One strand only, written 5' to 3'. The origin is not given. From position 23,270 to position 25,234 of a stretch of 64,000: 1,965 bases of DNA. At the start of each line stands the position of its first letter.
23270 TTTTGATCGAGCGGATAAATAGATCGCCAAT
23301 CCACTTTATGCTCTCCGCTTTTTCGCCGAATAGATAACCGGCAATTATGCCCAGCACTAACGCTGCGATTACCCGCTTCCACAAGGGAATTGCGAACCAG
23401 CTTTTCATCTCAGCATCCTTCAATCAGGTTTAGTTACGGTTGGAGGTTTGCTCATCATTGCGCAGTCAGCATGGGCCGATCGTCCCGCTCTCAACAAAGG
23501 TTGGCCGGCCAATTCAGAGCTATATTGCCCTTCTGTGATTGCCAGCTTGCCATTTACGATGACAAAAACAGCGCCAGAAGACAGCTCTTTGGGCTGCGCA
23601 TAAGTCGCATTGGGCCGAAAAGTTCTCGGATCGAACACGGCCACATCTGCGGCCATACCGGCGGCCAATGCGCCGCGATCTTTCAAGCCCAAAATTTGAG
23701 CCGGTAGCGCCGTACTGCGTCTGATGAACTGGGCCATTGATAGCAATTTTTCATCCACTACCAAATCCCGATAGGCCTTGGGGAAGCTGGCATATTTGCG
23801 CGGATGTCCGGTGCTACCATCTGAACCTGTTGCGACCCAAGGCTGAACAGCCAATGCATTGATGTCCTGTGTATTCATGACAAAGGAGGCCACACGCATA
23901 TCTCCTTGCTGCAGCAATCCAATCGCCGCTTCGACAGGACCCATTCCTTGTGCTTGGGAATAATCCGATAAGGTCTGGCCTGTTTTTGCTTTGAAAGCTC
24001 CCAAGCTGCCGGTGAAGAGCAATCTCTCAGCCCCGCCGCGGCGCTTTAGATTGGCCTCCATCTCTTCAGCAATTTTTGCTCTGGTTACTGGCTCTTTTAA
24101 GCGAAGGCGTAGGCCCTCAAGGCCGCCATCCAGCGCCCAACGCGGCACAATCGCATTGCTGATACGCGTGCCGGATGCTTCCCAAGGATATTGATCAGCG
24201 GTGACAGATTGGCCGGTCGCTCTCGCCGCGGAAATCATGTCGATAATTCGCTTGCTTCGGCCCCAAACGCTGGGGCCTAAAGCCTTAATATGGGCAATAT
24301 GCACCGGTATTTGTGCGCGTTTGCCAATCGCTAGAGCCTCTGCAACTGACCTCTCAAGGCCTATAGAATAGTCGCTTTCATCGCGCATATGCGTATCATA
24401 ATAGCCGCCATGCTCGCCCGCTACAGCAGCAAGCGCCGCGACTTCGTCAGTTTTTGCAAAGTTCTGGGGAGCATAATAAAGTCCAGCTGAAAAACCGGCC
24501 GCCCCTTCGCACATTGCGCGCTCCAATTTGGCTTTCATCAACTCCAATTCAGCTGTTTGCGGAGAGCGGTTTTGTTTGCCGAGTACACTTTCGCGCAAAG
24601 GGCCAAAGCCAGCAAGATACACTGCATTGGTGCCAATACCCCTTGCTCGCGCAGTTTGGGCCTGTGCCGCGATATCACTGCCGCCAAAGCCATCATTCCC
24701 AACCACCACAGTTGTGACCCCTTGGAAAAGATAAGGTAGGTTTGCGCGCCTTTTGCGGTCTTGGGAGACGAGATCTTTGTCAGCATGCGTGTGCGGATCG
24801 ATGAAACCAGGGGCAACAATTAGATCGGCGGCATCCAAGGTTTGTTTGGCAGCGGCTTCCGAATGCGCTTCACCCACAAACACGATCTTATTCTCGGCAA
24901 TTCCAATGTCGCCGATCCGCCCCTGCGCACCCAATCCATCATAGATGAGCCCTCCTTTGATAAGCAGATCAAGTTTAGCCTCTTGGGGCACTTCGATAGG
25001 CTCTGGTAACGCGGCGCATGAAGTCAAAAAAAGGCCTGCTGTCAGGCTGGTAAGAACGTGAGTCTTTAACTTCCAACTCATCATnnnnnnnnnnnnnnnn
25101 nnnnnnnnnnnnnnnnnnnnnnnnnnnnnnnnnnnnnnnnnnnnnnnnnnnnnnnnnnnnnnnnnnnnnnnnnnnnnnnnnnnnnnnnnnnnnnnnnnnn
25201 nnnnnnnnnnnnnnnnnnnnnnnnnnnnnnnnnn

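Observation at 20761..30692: Putative uptake and catabolism system for D-amino-acid-containing peptides (TBDR, M14 peptidase, D-aminoacylase, DAACS, D-amino acid dehydrogenase, LysR)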

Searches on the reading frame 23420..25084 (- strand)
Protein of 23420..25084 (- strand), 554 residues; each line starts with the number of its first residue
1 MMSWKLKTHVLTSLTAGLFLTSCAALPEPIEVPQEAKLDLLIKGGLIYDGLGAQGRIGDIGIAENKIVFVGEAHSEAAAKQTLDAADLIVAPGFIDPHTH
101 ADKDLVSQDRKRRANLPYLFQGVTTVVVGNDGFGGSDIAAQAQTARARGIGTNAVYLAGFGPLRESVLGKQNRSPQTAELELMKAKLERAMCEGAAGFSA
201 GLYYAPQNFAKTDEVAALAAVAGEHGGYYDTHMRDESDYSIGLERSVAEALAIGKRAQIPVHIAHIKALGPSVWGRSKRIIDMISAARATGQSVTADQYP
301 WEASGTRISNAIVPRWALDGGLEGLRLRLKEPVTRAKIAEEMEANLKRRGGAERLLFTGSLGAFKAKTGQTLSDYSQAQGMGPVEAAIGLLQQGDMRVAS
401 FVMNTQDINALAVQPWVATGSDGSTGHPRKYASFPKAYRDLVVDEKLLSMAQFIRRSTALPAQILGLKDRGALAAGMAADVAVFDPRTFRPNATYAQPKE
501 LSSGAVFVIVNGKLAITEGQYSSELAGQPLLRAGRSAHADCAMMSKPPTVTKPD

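Call 3: search_protein_families(library=pfam, proteins=[window:23420-25084:-])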
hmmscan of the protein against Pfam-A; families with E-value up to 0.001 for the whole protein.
window:23420-25084:- (554 aa): 2 families
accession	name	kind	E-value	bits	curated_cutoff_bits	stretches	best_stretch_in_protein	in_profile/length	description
PF07969.17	Amidohydro_3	-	3.1e-20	73.5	29.7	1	81-514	1-470/472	Amidohydrolase family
PF01979.26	Amidohydro_1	-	9.5e-12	45.2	25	2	417-514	245-344/345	Amidohydrolase family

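Call 4: search_protein_families(library=ncbifam, proteins=[window:23420-25084:-])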
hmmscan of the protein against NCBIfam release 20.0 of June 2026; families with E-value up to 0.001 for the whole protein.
window:23420-25084:- (554 aa): 55 families (the best 25 are shown)
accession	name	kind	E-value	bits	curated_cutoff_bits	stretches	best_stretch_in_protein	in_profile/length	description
NF006560.0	PRK09061.1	subfamily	3.6e-49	167.4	340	1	34-529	22-510/517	amidohydrolase family protein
NF006689.0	PRK09237.1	equivalog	4.7e-20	71.5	371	2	37-127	2-90/383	amidohydrolase/deacetylase family metallohydrolase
TIGR03121.1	one_C_dehyd_A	equivalog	8.5e-16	57.3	392.75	2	449-528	431-510/556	formylmethanofuran dehydrogenase subunit A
NF009060.0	PRK12394.1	equivalog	1.8e-14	53.4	442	1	37-128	2-90/381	metallo-dependent hydrolase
NF005791.0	PRK07627.1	equivalog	5.5e-13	48.6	442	2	40-99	3-62/425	dihydroorotase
NF006559.0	PRK09060.1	equivalog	6.3e-13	47.8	482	1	36-101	3-65/444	dihydroorotase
NF006839.0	PRK09357.1-4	equivalog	7e-13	48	576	1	40-101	2-62/422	dihydroorotase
TIGR00857.1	pyrC_multi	subfamily_domain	1.3e-11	44.1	279.05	1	440-487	324-370/412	dihydroorotase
NF002668.0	PRK02382.1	equivalog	1.3e-11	43.9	452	1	53-103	9-59/436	dihydroorotase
NF009941.0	PRK13404.1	subfamily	2e-11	43.2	647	1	38-104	4-66/478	dihydropyrimidinase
TIGR02033.1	D-hydantoinase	equivalog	4e-11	42.5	393.25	1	41-127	2-89/454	dihydropyrimidinase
TIGR03178.1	allantoinase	equivalog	4.3e-11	42.3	357.85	1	55-101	15-60/441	allantoinase AllB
TIGR03583.1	EF_0837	hypoth_equivalog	1.1e-10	41.1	432.15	1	53-142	11-97/365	amidohydrolase/deacetylase family metallohydrolase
NF006838.0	PRK09357.1-3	equivalog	1.6e-10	40.5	644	1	40-97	3-60/423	dihydroorotase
NF004636.0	PRK05985.1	subfamily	3.8e-10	39.2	408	1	50-127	10-87/398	amidohydrolase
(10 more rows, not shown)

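Call 5: search_solved_structures(query=window:23420-25084:-, max_evalue=0.001)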
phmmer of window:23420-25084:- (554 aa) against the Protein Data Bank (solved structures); distinct sequences matched with E-value up to 0.001: 42.
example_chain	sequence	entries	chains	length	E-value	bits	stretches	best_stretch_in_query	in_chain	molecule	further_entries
1m7j_A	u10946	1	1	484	3.2e-58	201.3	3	143-309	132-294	D-aminoacylase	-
1rjp_A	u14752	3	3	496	3.4e-58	201.2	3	143-309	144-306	D-aminoacylase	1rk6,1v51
1rjq_A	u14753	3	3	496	2.7e-57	198.2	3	143-309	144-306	D-aminoacylase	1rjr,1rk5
1v4y_A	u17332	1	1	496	1.1e-56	196.2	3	143-309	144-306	D-aminoacylase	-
3gip_A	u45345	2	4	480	1e-54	189.7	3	149-307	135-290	N-acyl-D-glutamate deacylase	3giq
9g5m_A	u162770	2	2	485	3.4e-47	164.9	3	139-308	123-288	Amidohydrolase family protein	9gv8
9kb1_A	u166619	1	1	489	8.2e-42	147.1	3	150-308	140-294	PpOngB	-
9kb3_A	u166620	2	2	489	8.9e-41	143.7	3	150-308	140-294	Carbohydrate de-N-acetylated protein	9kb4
3nqb_A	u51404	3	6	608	4.2e-10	42.5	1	36-135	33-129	Adenine deaminase 2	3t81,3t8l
5t5i_A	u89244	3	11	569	4.9e-10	42.3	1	451-523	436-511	Tungsten formylmethanofuran dehydrogenase subunit fwdA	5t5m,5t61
9sw6_I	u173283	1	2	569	1.8e-08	37.1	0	450-523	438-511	Tungsten formylmethanofuran dehydrogenase, subunit A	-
1nfg_A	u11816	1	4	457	2e-08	37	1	38-127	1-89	D-hydantoinase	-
3e74_A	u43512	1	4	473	5.2e-07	32.3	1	37-103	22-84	Allantoinase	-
8hfd_A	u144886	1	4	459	9e-07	31.5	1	38-103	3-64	Allantoinase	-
6s6y_A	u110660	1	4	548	9.5e-07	31.4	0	447-502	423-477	Formylmethanofuran dehydrogenase subunit A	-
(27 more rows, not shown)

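Call 20: search_solved_structures(query=window:23420-25084:-, max_evalue=1e-40, show_alignments=5)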
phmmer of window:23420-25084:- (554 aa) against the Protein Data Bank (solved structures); distinct sequences matched with E-value up to 1e-40: 8.
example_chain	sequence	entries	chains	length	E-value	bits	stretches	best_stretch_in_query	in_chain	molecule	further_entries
1m7j_A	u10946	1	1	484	3.2e-58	201.3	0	143-309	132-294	D-aminoacylase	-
1rjp_A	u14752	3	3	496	3.4e-58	201.2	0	143-309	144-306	D-aminoacylase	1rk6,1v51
1rjq_A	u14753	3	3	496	2.7e-57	198.2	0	143-309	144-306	D-aminoacylase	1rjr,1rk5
1v4y_A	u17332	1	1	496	1.1e-56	196.2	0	143-309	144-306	D-aminoacylase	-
3gip_A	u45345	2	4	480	1e-54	189.7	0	149-307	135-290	N-acyl-D-glutamate deacylase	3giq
9g5m_A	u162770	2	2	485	3.4e-47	164.9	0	139-308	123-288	Amidohydrolase family protein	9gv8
9kb1_A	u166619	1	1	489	8.2e-42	147.1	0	150-308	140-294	PpOngB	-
9kb3_A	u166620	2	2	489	8.9e-41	143.7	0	150-308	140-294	Carbohydrate de-N-acetylated protein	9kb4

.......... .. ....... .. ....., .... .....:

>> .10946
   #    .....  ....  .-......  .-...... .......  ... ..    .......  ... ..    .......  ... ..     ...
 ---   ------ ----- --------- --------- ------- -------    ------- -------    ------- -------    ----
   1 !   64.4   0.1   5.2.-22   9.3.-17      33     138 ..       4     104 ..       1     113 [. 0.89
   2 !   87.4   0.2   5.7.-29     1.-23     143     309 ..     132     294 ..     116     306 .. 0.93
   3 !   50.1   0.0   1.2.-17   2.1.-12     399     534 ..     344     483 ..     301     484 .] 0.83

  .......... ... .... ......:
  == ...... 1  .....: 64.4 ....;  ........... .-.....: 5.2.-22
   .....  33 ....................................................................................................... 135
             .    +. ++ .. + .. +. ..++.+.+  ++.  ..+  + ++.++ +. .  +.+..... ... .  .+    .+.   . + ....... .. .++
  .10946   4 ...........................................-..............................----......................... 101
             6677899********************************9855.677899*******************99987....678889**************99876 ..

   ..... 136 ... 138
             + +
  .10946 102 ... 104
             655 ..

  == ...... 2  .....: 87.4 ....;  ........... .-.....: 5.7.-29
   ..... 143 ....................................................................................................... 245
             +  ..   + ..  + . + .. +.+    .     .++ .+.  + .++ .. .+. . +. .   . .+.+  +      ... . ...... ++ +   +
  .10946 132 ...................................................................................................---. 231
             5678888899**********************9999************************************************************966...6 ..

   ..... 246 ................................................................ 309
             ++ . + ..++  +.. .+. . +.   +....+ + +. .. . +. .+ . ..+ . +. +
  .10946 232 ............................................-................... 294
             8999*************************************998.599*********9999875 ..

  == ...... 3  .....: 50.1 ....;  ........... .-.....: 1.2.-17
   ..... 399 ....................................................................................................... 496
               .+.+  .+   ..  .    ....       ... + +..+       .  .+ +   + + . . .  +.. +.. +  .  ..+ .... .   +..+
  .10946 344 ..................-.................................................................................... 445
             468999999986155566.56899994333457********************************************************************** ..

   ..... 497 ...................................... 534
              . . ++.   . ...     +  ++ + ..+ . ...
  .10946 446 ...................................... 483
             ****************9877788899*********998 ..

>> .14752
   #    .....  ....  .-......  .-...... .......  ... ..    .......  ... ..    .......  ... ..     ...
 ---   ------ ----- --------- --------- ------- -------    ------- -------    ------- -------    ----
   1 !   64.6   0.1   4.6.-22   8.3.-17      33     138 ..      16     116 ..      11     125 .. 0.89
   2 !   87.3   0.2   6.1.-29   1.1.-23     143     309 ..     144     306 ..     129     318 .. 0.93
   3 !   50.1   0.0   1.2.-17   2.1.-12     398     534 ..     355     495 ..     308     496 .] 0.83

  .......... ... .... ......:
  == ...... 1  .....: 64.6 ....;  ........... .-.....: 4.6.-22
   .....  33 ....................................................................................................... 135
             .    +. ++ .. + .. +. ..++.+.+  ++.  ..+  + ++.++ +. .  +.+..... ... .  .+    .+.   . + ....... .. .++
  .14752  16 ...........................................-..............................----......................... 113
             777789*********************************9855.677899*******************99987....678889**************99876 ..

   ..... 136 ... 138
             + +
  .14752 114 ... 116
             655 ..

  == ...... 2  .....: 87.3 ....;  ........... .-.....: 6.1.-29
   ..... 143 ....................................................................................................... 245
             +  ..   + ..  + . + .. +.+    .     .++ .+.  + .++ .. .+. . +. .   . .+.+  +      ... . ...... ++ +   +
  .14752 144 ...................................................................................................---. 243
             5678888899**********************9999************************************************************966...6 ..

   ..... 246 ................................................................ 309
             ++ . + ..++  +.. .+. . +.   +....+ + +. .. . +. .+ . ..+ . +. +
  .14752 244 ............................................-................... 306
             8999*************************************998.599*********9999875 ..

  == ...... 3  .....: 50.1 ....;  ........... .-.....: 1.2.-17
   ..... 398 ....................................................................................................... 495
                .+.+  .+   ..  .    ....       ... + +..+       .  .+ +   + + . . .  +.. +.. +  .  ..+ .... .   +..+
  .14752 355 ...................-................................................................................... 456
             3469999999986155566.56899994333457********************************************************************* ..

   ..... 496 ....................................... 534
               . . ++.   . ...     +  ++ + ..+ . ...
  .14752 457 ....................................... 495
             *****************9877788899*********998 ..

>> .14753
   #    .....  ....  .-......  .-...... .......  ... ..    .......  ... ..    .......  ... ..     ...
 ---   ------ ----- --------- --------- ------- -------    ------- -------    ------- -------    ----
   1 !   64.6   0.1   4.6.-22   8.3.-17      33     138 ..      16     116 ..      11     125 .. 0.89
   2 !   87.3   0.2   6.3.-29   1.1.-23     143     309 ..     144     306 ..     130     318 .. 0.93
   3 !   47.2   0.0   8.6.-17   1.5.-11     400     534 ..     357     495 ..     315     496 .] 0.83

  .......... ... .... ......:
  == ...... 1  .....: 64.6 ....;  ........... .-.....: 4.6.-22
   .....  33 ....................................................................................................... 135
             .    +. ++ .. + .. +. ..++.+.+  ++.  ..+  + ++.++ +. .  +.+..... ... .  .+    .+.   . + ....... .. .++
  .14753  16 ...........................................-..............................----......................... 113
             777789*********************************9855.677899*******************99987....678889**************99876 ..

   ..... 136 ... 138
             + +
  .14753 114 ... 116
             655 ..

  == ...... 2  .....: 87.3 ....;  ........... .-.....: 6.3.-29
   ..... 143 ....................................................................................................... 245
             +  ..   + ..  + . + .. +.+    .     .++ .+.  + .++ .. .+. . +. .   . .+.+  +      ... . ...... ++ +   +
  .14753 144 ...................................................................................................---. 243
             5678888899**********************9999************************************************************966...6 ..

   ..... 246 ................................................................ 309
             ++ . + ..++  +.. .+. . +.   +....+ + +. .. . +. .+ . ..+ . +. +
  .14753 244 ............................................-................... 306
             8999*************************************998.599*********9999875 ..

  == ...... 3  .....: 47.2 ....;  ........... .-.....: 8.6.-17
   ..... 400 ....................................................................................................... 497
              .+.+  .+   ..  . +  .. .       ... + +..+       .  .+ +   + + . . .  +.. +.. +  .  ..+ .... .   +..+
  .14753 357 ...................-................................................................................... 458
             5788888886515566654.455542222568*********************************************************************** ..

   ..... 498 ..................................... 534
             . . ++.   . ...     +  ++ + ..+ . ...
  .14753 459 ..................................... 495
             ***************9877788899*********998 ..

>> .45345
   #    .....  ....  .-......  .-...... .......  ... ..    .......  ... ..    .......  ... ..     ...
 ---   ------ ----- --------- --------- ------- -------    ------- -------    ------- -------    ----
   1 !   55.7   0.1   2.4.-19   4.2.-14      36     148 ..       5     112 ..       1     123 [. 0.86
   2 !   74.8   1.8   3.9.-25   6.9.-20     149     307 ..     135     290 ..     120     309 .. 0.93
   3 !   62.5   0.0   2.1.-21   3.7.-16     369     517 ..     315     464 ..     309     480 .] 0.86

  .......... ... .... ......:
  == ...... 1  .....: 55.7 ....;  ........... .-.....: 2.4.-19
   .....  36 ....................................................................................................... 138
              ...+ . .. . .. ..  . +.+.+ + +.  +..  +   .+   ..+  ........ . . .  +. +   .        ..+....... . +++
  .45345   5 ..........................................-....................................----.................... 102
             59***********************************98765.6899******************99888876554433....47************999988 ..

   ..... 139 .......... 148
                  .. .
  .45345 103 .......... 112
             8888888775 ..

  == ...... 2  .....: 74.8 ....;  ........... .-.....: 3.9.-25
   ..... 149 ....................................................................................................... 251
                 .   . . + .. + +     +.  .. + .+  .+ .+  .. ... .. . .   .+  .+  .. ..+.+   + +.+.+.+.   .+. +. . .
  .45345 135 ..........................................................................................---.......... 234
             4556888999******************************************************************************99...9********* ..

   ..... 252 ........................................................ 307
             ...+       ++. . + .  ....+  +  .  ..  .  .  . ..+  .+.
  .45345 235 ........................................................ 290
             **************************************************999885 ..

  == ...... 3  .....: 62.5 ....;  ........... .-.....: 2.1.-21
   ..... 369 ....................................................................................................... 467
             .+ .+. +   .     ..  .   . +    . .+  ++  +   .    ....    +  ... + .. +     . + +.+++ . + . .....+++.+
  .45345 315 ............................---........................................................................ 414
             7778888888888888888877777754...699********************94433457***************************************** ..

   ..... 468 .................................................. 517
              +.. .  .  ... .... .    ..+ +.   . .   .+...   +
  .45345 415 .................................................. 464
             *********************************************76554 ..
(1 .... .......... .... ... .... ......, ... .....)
